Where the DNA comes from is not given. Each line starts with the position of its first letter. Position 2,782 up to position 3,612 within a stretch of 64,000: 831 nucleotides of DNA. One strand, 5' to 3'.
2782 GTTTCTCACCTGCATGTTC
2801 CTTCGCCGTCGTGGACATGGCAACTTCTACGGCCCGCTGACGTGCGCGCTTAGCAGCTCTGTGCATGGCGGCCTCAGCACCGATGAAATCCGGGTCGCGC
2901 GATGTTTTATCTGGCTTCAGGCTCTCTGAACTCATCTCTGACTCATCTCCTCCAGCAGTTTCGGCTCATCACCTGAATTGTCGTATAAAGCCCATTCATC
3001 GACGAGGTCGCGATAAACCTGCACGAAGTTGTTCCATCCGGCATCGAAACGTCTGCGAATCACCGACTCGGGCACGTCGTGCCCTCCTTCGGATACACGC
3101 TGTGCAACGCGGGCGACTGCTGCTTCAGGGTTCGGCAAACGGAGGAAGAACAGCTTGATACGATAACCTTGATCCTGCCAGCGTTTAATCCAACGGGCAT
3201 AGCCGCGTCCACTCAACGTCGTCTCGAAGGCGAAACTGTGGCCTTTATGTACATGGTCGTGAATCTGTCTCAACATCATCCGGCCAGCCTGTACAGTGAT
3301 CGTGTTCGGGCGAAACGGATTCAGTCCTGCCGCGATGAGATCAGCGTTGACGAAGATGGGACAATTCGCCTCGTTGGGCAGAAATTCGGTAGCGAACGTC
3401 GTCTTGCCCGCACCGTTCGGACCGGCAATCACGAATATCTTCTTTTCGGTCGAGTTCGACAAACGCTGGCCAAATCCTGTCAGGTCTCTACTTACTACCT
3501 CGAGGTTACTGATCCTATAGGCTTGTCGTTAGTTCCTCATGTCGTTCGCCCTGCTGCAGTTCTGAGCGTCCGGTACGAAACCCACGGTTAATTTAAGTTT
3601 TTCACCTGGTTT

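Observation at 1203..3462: Translationally coupled minimal zeta-toxin-like kinase and 380-aa partner (plus a secreted 180-aa protein) in a low-GC islet: uncharacterised toxin/abortive-infection-like module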

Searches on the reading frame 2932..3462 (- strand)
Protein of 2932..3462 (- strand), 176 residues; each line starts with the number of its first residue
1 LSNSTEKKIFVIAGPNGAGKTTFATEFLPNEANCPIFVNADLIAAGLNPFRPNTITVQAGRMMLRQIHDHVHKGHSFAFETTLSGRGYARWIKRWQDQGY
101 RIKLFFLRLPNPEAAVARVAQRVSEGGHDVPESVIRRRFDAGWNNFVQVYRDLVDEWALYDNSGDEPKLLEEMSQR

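Call 3: search_protein_families(library=pfam, proteins=[window:2932-3462:-], max_evalue=0.01)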
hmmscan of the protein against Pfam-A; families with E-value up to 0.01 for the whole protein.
window:2932-3462:- (176 aa): 7 families
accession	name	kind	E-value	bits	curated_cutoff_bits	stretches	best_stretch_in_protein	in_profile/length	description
PF13671.12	AAA_33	-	3.7e-10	40.7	27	1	10-137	2-135/143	AAA domain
PF06414.18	Zeta_toxin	-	2.2e-09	37.5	22.3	1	5-149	14-173/199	Zeta toxin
PF13479.12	AAA_24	-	0.00037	20.8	27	1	7-41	2-31/195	AAA domain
PF13476.12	AAA_23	-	0.00055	21.1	27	1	6-23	18-35/201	AAA domain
PF13238.12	AAA_18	-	0.00064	20.6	29.4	1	11-124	2-113/128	AAA domain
PF13191.12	AAA_16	-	0.0029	18.6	32.6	1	7-84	24-103/167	AAA ATPase domain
PF06745.19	ATPase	-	0.0069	16.2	26.6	1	6-32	18-44/231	KaiC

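Call 4: search_protein_families(library=ncbifam, proteins=[window:2932-3462:-], max_evalue=0.01)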
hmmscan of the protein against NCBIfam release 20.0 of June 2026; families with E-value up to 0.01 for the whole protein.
window:2932-3462:- (176 aa): 2 families
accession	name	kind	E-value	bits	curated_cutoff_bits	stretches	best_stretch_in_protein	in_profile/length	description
TIGR03263.1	guanyl_kin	equivalog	0.0067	16.1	160.45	0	8-33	2-27/180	guanylate kinase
NF006744.0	PRK09270.1-3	equivalog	0.0072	15.8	281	0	4-28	20-44/213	nucleoside/nucleotide kinase family protein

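Call 5: search_protein_families(library=padloc, proteins=[window:2932-3462:-], max_evalue=0.01)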
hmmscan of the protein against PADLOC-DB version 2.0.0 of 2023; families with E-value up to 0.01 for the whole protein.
window:2932-3462:- (176 aa): 4 families
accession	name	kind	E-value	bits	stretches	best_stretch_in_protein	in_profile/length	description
PDLC02663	DndD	-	0.0032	14.3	1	2-23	28-49/675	DndD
PDLC04135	mad3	-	0.0054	14.3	1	8-24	23-39/374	mads_3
PDLC04140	mad8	-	0.0055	14.3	1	7-32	27-52/314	mads_8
PDLC02981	AriAB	-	0.0076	13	1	7-22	23-38/694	-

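Call 7: search_protein_families(library=phrogs, proteins=[window:2932-3462:-], max_evalue=0.01)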
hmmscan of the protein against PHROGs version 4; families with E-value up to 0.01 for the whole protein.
window:2932-3462:- (176 aa): 5 families
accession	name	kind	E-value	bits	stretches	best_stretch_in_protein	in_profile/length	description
phrog_2071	-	other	1.6e-05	25.8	1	4-137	13-136/282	ATPase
phrog_124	-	DNA, RNA and nucleotide metabolism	2.4e-05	24.9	1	3-42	39-73/382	Sak4-like ssDNA annealing protein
phrog_761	-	other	3.1e-05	24.8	1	1-25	13-37/362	thymidylate kinase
phrog_505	-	other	3.6e-05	24.4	1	7-145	2-143/295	polynucleotide kinase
phrog_800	-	head and packaging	0.0097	15.5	0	5-62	30-85/511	terminase small subunit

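Call 9: search_solved_structures(query=window:2932-3462:-, max_evalue=1, show_alignments=2)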
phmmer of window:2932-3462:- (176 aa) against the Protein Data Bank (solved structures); distinct sequences matched with E-value up to 1: 7.
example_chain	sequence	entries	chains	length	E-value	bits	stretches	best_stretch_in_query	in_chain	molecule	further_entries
6c2u_A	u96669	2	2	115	0.025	17.7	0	9-23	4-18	phosphate-loop protein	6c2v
5t13_A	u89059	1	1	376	0.36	13.9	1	14-91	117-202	Cyanuric acid amidohydrolase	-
3j15_B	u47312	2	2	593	0.48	13.5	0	8-26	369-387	ABC transporter ATP-binding protein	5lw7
3bk7_A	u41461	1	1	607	0.51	13.4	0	8-26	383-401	ABC transporter ATP-binding protein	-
4xrp_A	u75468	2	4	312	0.56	13.3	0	7-65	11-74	Pnkp1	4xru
3ozx_A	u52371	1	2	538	0.61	13.2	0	5-25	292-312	RNase L inhibitor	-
6tmf_d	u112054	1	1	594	0.74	12.9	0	5-25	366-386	ATPase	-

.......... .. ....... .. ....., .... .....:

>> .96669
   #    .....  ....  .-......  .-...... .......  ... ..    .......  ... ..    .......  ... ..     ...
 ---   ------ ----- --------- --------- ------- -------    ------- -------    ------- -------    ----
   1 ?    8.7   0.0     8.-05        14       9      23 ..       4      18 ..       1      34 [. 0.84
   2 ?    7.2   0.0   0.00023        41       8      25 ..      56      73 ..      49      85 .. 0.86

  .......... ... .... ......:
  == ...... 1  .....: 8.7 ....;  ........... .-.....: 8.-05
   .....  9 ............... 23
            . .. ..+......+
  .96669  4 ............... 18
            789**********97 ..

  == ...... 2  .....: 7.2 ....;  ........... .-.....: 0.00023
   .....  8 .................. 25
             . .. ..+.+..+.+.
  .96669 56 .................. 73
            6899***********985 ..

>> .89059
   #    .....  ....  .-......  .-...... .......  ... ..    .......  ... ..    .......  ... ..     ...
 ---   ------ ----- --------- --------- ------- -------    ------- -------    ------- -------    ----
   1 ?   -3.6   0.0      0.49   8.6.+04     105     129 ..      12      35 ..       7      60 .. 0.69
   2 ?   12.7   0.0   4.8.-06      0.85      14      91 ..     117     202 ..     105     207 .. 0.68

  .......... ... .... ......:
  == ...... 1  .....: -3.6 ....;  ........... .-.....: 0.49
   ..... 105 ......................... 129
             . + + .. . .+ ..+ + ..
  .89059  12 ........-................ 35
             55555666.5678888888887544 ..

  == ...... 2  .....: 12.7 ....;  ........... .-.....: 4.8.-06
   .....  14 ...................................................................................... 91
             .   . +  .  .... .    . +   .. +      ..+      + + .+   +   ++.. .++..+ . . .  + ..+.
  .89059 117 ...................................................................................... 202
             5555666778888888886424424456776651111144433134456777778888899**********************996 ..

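Call 20: find_homologous_proteins(query=window:2932-3462:-)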
Query window:2932-3462:- (176 aa): 8000 proteins with E <= 0.001 among 8000 candidates; the best 120 are listed.
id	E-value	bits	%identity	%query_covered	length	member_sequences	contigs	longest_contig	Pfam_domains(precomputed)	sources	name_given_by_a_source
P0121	1.2e-103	362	91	100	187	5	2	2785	PF06414.19,PF13671.13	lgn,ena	-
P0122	9.7e-103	359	92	100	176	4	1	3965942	PF06414.19,PF13671.13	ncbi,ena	-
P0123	2.0e-98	345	86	100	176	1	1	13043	PF06414.19,PF13671.13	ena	-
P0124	3.4e-96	338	82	99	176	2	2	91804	PF06414.19,PF13671.13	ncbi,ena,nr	ncbi:MAG: AAA family ATPase [Gemmatimonadetes bacterium]|nr:AAA family ATPase [Gemmatimonadota bacte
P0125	1.2e-94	333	83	99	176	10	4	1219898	PF06414.19,PF13671.13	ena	-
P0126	1.5e-93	330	82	100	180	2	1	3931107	PF06414.19,PF13671.13,PF13238.13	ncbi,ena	-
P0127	4.8e-91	321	80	99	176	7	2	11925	PF06414.19,PF13671.13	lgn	-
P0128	1.1e-89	317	80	97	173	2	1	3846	PF06414.19,PF13671.13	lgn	-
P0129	3.8e-89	315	80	97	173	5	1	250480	PF06414.19,PF13671.13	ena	-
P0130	4.2e-89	315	82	94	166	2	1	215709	PF06414.19,PF13671.13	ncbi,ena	-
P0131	4.1e-88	312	78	98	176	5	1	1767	PF06414.19,PF13671.13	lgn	-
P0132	5.3e-88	311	76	98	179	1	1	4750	PF06414.19,PF13671.13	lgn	-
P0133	4.4e-87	308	81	94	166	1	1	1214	PF06414.19,PF13671.13,PF13238.13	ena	-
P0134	1.1e-86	307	75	98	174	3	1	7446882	PF06414.19,PF13671.13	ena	-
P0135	1.2e-86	307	76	96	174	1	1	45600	PF06414.19,PF13671.13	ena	-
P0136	5.4e-86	305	74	98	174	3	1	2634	PF06414.19,PF13671.13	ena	-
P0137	9.2e-86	304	76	98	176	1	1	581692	PF06414.19,PF13671.13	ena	-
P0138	1.8e-85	303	76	99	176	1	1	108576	PF06414.19,PF13671.13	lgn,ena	-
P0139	6.0e-85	302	74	99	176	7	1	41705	PF06414.19,PF13671.13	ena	-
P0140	7.8e-85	301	78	95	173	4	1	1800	PF06414.19,PF13671.13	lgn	-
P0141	8.1e-85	301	76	98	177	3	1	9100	PF06414.19,PF13671.13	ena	-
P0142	1.4e-84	300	73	97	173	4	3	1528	PF06414.19,PF13671.13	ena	-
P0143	2.5e-84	299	75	99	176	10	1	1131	PF06414.19,PF13671.13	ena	-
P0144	2.7e-84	299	73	98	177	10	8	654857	PF06414.19,PF13671.13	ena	-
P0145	2.7e-84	299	75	98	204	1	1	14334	PF06414.19,PF13671.13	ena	-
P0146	2.8e-84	299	72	98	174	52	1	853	PF06414.19,PF13671.13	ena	-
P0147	9.4e-84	298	76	99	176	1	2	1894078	PF06414.19,PF13671.13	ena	-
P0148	1.2e-83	297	74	98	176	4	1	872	PF06414.19,PF13671.13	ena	-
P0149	1.3e-83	297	72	99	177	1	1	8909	PF06414.19,PF13671.13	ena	-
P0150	1.5e-83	297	75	98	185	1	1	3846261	PF06414.19,PF13671.13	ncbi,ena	-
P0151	1.5e-83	297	75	96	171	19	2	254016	PF06414.19,PF13671.13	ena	-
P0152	1.5e-83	297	75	98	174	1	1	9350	PF06414.19,PF13671.13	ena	-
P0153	1.8e-83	297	76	94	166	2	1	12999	PF06414.19,PF13671.13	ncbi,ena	-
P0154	2.0e-83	297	76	96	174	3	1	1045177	PF06414.19,PF13671.13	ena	-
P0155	2.8e-83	296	73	100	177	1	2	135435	PF06414.19,PF13671.13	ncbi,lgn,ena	-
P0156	2.9e-83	296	75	98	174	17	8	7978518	PF06414.19,PF13671.13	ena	-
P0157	3.6e-83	296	74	98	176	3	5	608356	PF06414.19,PF13671.13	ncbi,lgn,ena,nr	ncbi:MAG: zeta toxin family protein [Nitrospinae bacterium]|nr:zeta toxin family protein [Nitrospino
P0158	3.6e-83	296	74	96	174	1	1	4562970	PF06414.19,PF13671.13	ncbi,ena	-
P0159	3.8e-83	296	76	96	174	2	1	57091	PF06414.19,PF13671.13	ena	-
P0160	4.1e-83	296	74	98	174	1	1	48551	PF06414.19,PF13671.13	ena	-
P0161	4.7e-83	295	73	99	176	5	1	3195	PF06414.19,PF13671.13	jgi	-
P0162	5.6e-83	295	74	99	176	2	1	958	PF06414.19,PF13671.13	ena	-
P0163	5.7e-83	295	73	98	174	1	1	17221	PF06414.19,PF13671.13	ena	-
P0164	6.8e-83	295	74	96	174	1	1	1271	PF06414.19,PF13671.13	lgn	-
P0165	8.8e-83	294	74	100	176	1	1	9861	PF06414.19,PF13671.13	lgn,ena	-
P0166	9.3e-83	294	74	100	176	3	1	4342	PF06414.19,PF13671.13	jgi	-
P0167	9.6e-83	294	75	99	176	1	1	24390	PF06414.19,PF13671.13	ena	-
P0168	1.1e-82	294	76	95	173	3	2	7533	PF06414.19,PF13671.13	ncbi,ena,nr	ncbi:MAG: zeta toxin family protein [Thiotrichales bacterium]|nr:zeta toxin family protein [Thiotric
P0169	1.1e-82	294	74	98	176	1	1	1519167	PF06414.19,PF13671.13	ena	-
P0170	1.1e-82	294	75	96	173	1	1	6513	PF06414.19,PF13671.13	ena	-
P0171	1.2e-82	294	73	99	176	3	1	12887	PF06414.19,PF13671.13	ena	-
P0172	1.5e-82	294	77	95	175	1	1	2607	PF06414.19,PF13671.13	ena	-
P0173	1.7e-82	294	73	98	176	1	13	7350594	PF06414.19,PF13671.13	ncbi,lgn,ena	-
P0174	1.7e-82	294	74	97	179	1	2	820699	PF06414.19,PF13671.13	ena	-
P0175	1.8e-82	293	73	98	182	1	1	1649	PF06414.19,PF13671.13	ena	-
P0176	1.9e-82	293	72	97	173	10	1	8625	PF06414.19,PF13671.13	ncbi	-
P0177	2.0e-82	293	74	96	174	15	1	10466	PF06414.19,PF13671.13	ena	-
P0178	2.0e-82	293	72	99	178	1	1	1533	PF06414.19,PF13671.13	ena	-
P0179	2.0e-82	293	72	96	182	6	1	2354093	PF06414.19,PF13671.13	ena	-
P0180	2.2e-82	293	78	94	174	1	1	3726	PF06414.19,PF13671.13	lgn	-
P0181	2.2e-82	293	74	98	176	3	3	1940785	PF06414.19,PF13671.13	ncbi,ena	-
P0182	2.2e-82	293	71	99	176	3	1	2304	PF06414.19,PF13671.13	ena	-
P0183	2.3e-82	293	74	100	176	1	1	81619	PF06414.19,PF13671.13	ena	-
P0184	2.4e-82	293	74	98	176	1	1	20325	PF06414.19,PF13671.13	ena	-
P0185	2.6e-82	293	74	98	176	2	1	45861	PF06414.19,PF13671.13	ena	-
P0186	2.7e-82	293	71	99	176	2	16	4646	PF06414.19,PF13671.13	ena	-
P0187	3.1e-82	293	72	96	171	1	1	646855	PF06414.19,PF13671.13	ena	-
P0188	3.1e-82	293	79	92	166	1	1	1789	PF06414.19,PF13671.13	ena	-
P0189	3.6e-82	292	74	98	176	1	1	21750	PF06414.19,PF13671.13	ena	-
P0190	3.6e-82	292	74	97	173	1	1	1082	PF06414.19,PF13671.13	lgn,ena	-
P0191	3.7e-82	292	73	98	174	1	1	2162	PF06414.19,PF13671.13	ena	-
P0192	3.7e-82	292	74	98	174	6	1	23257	PF06414.19,PF13671.13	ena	-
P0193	4.3e-82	292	73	98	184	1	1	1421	PF06414.19,PF13671.13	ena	-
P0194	4.4e-82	292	73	99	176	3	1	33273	PF06414.19,PF13671.13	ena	-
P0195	4.7e-82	292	75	96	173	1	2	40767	PF06414.19,PF13671.13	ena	-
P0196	6.3e-82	292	73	97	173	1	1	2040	PF06414.19,PF13671.13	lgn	-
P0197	6.5e-82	292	72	100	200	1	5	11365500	PF06414.19,PF13671.13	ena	-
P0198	6.7e-82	292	75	98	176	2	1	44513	PF06414.19,PF13671.13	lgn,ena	-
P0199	6.9e-82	292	76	93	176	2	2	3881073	PF06414.19,PF13671.13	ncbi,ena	-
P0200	7.5e-82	291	75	97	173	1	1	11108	PF06414.19,PF13671.13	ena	-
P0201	1.0e-81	291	74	97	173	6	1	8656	PF06414.19,PF13671.13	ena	-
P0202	1.0e-81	291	73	98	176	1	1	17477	PF06414.19,PF13671.13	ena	-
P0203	1.0e-81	291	73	98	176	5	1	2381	PF06414.19,PF13671.13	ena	-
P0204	1.2e-81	291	73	99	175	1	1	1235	PF06414.19,PF13671.13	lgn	-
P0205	1.2e-81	291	71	99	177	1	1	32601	PF06414.19,PF13671.13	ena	-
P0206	1.2e-81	291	74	97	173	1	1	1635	PF06414.19,PF13671.13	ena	-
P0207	1.3e-81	291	77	95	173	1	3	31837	PF06414.19,PF13671.13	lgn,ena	-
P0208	1.4e-81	291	73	98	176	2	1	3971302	PF06414.19,PF13671.13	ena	-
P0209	1.5e-81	290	73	98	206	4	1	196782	PF06414.19,PF13671.13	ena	-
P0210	1.5e-81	290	73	99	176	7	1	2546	PF06414.19,PF13671.13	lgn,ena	-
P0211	1.6e-81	290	71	100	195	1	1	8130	PF06414.19,PF13671.13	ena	-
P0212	1.6e-81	290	73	99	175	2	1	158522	PF06414.19,PF13671.13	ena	-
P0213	1.7e-81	290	74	96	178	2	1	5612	PF06414.19,PF13671.13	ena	-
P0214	1.9e-81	290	73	99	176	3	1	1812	PF06414.19,PF13671.13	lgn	-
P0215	1.9e-81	290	75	97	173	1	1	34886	PF06414.19,PF13671.13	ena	-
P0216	2.1e-81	290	75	96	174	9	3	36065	PF06414.19,PF13671.13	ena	-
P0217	2.3e-81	290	73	98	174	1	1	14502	PF06414.19,PF13671.13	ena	-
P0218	2.3e-81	290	73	97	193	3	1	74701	PF06414.19,PF13671.13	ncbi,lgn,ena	-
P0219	2.9e-81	290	73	97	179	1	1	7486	PF06414.19,PF13671.13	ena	-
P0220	3.0e-81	289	74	98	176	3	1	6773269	PF06414.19,PF13671.13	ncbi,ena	-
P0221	3.0e-81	289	72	100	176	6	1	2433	PF06414.19,PF13671.13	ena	-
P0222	3.4e-81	289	73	96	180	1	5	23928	PF06414.19,PF13671.13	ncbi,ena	-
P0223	3.6e-81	289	72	98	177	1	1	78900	PF06414.19,PF13671.13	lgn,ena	-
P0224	3.6e-81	289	74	93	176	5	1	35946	PF06414.19,PF13671.13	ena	-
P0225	3.7e-81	289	72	94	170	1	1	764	PF06414.19,PF13671.13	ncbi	-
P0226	4.6e-81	289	75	96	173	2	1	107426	PF06414.19,PF13671.13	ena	-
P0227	4.8e-81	289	73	96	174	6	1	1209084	PF06414.19,PF13671.13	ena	-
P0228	5.2e-81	289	73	93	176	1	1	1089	PF06414.19,PF13671.13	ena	-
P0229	5.8e-81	289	72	98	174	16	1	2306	PF06414.19,PF13671.13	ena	-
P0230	6.1e-81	288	73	98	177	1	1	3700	PF06414.19,PF13671.13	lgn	-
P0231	6.2e-81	288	72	100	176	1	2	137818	PF06414.19,PF13671.13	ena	-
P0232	6.6e-81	288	71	97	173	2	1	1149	PF06414.19,PF13671.13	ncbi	-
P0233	7.7e-81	288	76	94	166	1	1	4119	PF06414.19,PF13671.13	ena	-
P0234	8.2e-81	288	76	94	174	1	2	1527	PF06414.19,PF13671.13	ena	-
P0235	8.5e-81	288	73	98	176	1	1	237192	PF06414.19,PF13671.13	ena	-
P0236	8.6e-81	288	76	93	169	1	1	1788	PF06414.19,PF13671.13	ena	-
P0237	9.0e-81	288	73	98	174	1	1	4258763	PF06414.19,PF13671.13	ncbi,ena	-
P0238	9.4e-81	288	73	96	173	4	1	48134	PF06414.19,PF13671.13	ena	-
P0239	1.1e-80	288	71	99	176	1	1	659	PF06414.19,PF13671.13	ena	-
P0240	1.1e-80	288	75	95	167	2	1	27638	PF06414.19,PF13671.13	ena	-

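Call 21: find_related_loci(query=window:2932-3462:-, collection=metagenome_contigs, flank=4000)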
Query window:2932-3462:- (176 aa) in metagenome_contigs; peptide patterns used: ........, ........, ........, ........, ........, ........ (x = any residue, [..] = any of these).
251 stretches matched a pattern; 159 encode a relative of the query (tblastn E <= 1e-3); the best 80 are kept; 80 distinct loci.
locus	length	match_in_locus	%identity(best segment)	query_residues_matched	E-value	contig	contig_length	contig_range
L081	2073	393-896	76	5-172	7e-91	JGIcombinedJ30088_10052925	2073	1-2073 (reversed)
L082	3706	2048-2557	72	7-176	2e-85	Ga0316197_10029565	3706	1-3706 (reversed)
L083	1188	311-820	72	7-176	3e-91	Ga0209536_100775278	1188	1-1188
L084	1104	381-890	72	7-176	2e-91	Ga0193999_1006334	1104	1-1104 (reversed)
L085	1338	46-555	71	7-176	3e-90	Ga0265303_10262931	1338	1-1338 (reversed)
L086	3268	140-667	69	1-176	6e-85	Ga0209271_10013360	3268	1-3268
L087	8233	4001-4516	71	1-172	2e-82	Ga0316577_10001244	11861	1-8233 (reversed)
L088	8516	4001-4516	71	1-172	2e-82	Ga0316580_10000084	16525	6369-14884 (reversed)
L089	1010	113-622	71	7-176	8e-89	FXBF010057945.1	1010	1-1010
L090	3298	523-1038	70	1-172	2e-81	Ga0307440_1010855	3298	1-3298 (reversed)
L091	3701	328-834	67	4-172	5e-81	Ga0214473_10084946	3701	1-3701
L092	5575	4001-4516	69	1-172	8e-80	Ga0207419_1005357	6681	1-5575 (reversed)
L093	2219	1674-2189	69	1-172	3e-82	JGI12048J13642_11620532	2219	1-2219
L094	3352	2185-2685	66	6-172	4e-80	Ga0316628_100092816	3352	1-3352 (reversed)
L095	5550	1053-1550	69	7-172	1e-79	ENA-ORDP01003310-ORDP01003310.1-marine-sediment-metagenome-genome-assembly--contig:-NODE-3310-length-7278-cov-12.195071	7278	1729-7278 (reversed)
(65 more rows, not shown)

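Call 40: predict_structure(alignment_id=A3)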
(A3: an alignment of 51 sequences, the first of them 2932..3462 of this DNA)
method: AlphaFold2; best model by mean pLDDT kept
length: 176 residues; sequences in the alignment: 51
mean_pLDDT: 88.1   pTM: 0.85
mean pLDDT of the five models: 88.1, 87.7, 84.8, 84.4, 82.5
residues with pLDDT >= 90: 111; 70-90: 50; 50-70: 12; < 50: 3
segments of 3 or more residues with pLDDT < 50: 1-3
pLDDT, mean of each block of 10 residues (from residue 1): 69 94 82 77 76 75 91 92 92 94 96 96 85 95 97 96 92 85
secondary structure, 60 per line:
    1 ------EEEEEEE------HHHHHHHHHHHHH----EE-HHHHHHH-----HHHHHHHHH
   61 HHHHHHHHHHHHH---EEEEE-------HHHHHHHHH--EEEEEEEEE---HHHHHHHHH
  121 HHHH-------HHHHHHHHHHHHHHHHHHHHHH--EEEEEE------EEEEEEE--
elements in order: E7-13 H20-32 H40-46 H52-73 E77-81 H89-97 E100-108 H112-124 H132-153 E156-161 E168-174

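Call 44: fold_search(model_id=the predicted structure, library=pdb)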
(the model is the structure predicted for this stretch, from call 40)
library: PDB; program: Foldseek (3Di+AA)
matches with E <= 10: 1247; with E <= 0.001: 129
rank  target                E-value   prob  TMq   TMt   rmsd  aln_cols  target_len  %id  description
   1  3q8x_B                5.7e-08  1.00  0.78  0.53   2.9       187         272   16  Structure of a toxin-antitoxin system bound to its substrate (released 2011-03-09)
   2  1gvn_B                6.1e-08  1.00  0.74  0.50   3.5       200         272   16  Crystal Structure of the Plasmid Maintenance System epsilon/zeta: Meachnism of toxin inactivation and toxin function (released 2003-01-29)
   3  2p5t_B                7.8e-08  1.00  0.73  0.54   3.3       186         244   14  Molecular and structural characterization of the PezAT chromosomal toxin-antitoxin system of the human pathogen Strept (released 2007-05-15)
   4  1gvn_D                8.8e-08  1.00  0.70  0.48   3.7       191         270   15  Crystal Structure of the Plasmid Maintenance System epsilon/zeta: Meachnism of toxin inactivation and toxin function (released 2003-01-29)
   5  3q8x_D                1.3e-07  1.00  0.70  0.48   3.7       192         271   15  Structure of a toxin-antitoxin system bound to its substrate (released 2011-03-09)
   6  4z8q_A                2.8e-07  1.00  0.74  0.43   3.8       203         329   19  CRYSTAL STRUCTURE OF AvrRxo1-ORF1:AvrRxo1-ORF2 COMPLEX, SELENOMETHIONINE SUBSTITUTED. (released 2015-09-23)
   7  2p5t_H                4.6e-07  1.00  0.68  0.51   5.8       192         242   14  Molecular and structural characterization of the PezAT chromosomal toxin-antitoxin system of the human pathogen Strept (released 2007-05-15)
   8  2p5t_D                5.2e-07  1.00  0.66  0.49   4.5       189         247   14  Molecular and structural characterization of the PezAT chromosomal toxin-antitoxin system of the human pathogen Strept (released 2007-05-15)
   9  4z8t_A                6.7e-07  1.00  0.73  0.42   4.3       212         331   19  CRYSTAL STRUCTURE OF AvrRxo1-ORF1:AvrRxo1-ORF2 WITH SULPHATE IONS (released 2015-09-23)
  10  4mde_A                1.2e-06  1.00  0.67  0.69   3.4       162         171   18  Structure of bacterial polynucleotide kinase product complex bound to GDP and DNA (released 2013-11-06)
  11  4z8u_A                1.2e-06  1.00  0.74  0.42   3.8       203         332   20  CRYSTAL STRUCTURE OF AvrRxo1-ORF1:-ORF2 WITH ATP (released 2015-09-23)
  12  2p5t_F                1.3e-06  1.00  0.74  0.56   5.1       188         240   13  Molecular and structural characterization of the PezAT chromosomal toxin-antitoxin system of the human pathogen Strept (released 2007-05-15)
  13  4jst_A                1.5e-06  1.00  0.66  0.68   3.4       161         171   19  Structure of Clostridium thermocellum polynucleotide kinase bound to UTP (released 2013-08-28)
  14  4gp7_A                1.7e-06  1.00  0.66  0.68   3.5       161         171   19  Polynucleotide kinase (released 2012-11-14)
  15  4jt2_B                2.9e-06  1.00  0.64  0.66   3.6       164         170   19  Structure of Clostridium thermocellum polynucleotide kinase bound to CTP (released 2013-08-28)
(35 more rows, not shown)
